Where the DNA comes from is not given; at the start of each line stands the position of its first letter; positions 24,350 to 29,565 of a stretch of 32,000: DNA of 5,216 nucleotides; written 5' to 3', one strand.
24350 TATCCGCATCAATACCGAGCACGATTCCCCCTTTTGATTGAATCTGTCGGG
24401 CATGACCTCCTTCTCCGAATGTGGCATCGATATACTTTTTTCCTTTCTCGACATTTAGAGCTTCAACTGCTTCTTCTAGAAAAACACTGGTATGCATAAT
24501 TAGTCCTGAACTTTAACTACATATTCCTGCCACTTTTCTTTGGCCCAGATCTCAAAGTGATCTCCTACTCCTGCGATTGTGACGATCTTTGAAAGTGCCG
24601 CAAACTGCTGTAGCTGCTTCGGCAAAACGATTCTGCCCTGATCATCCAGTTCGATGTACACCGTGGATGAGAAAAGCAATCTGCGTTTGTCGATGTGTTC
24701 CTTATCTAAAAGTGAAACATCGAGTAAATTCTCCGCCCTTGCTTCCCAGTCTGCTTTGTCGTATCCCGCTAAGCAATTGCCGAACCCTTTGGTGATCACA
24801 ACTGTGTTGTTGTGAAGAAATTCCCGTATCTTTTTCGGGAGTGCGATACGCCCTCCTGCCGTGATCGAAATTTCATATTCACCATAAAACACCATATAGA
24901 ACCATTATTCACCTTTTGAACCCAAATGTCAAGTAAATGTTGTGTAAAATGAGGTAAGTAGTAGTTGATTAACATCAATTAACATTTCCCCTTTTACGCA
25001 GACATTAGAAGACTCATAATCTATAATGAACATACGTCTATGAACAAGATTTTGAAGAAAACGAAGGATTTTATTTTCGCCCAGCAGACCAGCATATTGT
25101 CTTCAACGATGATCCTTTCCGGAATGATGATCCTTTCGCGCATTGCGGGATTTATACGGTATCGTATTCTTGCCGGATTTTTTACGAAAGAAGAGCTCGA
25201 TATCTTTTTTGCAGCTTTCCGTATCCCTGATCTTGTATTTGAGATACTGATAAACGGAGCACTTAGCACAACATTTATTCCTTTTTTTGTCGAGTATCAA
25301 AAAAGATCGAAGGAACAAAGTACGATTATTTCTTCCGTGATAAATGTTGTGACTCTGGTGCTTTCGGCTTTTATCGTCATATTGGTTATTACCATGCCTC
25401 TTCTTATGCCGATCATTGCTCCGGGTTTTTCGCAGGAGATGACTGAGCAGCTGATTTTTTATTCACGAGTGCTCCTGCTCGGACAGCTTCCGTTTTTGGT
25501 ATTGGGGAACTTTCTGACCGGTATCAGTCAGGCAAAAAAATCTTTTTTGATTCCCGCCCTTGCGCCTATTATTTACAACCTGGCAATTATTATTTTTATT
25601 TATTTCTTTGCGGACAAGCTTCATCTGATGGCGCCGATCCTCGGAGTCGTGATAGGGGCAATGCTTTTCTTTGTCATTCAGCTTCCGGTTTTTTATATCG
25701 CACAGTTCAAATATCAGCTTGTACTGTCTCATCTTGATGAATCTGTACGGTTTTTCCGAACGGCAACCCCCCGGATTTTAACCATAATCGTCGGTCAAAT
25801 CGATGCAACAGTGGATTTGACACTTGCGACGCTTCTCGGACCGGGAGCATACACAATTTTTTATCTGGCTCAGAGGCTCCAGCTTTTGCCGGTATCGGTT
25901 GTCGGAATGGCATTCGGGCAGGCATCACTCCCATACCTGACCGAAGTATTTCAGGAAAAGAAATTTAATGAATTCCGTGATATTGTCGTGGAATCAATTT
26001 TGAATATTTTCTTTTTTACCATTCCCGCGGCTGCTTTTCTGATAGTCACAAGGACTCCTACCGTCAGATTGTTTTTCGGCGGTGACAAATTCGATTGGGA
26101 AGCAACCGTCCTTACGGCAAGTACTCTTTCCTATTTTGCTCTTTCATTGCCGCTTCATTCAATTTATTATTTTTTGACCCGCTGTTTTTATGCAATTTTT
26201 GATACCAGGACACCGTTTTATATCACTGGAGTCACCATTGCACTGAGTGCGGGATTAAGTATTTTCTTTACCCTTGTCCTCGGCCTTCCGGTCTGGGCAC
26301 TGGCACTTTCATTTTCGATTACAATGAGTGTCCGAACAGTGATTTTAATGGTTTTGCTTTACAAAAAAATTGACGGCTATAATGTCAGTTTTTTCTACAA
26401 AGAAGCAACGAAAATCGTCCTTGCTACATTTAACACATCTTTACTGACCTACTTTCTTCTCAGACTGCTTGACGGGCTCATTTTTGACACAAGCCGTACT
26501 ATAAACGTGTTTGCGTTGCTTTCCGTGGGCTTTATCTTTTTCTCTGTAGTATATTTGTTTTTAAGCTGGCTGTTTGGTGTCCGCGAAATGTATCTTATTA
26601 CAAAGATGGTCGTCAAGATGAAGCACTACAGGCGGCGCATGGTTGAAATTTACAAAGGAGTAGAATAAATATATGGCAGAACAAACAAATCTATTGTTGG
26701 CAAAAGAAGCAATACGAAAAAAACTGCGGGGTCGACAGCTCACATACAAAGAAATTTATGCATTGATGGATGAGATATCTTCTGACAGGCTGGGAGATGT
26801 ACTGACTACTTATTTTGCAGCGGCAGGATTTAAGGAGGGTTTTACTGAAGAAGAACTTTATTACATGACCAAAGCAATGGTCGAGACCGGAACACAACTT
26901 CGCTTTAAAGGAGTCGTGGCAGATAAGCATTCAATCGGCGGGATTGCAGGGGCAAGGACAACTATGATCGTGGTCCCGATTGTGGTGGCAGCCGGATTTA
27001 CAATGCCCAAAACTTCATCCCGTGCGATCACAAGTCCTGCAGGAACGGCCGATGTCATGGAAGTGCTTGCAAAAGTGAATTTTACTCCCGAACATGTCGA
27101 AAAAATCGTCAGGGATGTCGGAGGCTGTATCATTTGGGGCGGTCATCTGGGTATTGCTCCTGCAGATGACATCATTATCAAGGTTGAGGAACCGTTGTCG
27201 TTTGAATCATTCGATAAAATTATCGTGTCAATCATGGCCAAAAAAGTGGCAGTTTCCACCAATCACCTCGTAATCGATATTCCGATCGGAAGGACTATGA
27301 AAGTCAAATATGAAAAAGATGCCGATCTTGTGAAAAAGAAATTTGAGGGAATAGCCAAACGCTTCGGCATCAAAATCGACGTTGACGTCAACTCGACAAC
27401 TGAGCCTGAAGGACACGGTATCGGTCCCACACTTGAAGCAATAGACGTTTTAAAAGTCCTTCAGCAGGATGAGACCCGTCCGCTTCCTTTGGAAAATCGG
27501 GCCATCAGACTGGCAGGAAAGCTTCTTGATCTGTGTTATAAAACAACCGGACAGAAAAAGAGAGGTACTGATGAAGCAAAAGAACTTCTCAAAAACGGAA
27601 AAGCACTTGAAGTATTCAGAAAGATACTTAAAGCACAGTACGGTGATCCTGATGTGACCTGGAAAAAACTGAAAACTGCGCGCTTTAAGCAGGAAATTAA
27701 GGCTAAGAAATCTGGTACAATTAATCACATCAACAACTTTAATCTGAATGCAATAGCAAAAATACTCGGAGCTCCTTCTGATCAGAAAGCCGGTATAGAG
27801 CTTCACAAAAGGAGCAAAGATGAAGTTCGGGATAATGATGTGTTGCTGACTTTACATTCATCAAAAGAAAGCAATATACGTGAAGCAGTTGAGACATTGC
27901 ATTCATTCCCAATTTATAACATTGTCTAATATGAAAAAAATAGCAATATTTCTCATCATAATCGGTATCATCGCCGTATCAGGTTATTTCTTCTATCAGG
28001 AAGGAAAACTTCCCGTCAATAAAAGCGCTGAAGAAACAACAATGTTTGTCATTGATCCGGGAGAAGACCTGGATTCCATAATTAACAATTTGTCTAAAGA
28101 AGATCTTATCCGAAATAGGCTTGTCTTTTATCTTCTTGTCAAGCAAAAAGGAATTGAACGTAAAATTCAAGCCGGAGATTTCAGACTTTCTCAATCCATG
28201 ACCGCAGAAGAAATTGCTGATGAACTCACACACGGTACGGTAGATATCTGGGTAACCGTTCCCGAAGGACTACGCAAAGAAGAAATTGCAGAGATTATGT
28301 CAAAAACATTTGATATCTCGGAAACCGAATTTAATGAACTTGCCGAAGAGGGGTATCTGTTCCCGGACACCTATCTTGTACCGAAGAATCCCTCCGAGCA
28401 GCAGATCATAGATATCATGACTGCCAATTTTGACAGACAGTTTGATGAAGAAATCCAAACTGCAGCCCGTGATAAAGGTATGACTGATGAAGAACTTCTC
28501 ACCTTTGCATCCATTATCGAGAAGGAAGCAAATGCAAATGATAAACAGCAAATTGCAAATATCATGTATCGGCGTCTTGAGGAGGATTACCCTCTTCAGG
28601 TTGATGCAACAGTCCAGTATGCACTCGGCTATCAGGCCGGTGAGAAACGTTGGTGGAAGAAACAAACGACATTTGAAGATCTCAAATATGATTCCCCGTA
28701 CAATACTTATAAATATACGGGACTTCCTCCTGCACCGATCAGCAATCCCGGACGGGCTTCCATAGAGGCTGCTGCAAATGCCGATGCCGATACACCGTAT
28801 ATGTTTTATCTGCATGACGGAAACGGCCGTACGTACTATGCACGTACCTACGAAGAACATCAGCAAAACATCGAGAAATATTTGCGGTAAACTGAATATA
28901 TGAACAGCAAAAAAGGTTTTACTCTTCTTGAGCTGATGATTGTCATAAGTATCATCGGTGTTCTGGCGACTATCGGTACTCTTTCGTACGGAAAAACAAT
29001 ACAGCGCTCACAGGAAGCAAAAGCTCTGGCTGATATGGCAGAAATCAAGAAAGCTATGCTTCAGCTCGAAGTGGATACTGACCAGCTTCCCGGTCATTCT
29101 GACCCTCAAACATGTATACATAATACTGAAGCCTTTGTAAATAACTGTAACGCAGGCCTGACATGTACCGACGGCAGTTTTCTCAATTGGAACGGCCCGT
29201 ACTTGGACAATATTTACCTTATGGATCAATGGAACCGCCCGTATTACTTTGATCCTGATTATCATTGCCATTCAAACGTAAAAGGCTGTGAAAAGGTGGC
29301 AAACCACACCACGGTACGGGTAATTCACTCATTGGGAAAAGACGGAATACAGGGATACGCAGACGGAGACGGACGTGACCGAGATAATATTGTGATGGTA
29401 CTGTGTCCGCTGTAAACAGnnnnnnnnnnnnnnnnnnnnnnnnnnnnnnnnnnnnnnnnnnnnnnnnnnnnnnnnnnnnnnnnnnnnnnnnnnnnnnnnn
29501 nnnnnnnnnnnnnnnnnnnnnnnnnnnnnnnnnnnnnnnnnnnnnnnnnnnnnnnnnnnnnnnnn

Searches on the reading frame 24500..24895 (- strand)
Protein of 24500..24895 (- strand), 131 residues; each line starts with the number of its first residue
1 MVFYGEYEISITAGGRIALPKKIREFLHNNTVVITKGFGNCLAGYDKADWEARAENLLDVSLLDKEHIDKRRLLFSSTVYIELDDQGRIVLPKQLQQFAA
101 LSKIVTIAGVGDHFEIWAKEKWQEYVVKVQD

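Call 18: search_protein_families(library=pfam, proteins=[window:24500-24895:-])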
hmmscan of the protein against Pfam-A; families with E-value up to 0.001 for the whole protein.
window:24500-24895:- (131 aa): 1 family
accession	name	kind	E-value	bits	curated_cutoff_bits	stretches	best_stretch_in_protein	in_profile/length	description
PF02381.23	MraZ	-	7.4e-30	103.2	23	2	74-128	1-55/72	MraZ protein, putative antitoxin-like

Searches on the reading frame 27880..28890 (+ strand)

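Call 18: search_protein_families(library=pfam, proteins=[window:27880-28890:+])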
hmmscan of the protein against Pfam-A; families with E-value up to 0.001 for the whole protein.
window:27880-28890:+ (336 aa): 1 family
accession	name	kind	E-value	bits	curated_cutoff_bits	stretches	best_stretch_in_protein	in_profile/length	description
PF02618.21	YceG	-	2.9e-81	273.4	32.4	1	56-333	1-275/275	YceG-like family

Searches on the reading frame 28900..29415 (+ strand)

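Call 18: search_protein_families(library=pfam, proteins=[window:28900-29415:+])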
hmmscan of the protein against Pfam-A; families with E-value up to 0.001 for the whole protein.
window:28900-29415:+ (171 aa): 2 families
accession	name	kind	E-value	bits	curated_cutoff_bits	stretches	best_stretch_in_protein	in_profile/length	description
PF07963.17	N_methyl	-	5.5e-09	35.7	21.2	1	1-25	1-25/27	Prokaryotic N-terminal methylation motif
PF08334.16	T2SSG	-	0.00032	21.2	21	0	33-119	5-79/108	Type II secretion system (T2SS), protein G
